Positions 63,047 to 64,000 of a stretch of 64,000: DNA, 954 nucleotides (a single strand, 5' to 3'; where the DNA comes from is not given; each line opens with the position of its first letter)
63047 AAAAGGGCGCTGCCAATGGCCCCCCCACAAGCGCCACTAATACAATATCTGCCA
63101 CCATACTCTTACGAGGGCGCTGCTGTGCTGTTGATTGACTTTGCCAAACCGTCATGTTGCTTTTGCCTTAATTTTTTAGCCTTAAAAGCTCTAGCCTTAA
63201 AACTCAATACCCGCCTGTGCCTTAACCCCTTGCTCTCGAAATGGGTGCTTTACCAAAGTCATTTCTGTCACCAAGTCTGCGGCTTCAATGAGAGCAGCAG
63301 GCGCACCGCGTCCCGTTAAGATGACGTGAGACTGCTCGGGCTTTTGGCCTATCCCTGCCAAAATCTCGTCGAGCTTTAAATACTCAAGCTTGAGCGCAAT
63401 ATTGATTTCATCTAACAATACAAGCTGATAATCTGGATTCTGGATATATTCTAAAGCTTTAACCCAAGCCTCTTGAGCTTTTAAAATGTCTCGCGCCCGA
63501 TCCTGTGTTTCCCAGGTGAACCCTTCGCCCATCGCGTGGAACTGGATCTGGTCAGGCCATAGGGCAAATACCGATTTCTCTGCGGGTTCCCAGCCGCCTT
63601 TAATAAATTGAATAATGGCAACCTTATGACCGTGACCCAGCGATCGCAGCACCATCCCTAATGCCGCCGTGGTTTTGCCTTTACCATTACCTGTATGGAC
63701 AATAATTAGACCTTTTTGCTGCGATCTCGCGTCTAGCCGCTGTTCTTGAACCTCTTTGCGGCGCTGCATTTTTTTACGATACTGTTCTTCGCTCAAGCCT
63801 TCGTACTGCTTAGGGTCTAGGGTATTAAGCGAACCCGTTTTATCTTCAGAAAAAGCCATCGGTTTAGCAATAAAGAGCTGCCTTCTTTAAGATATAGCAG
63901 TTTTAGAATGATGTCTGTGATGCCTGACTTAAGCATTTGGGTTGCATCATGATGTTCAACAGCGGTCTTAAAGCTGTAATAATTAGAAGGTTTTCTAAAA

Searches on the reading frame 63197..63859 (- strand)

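Call 74: search_protein_families(library=pfam, proteins=[window:63197-63859:-], max_evalue=0.001)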
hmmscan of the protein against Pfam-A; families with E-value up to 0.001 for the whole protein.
window:63197-63859:- (220 aa): 2 families
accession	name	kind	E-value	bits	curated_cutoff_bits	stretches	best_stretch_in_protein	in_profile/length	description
PF02572.21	CobA_CobO_BtuR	-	2.1e-66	223.8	25.7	1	48-220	1-172/172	ATP:corrinoid adenosyltransferase BtuR/CobO/CobP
PF12557.13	Co_AT_N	-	2.4e-07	31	21.4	1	23-42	5-26/26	Cob(I)alamin adenosyltransferase N terminal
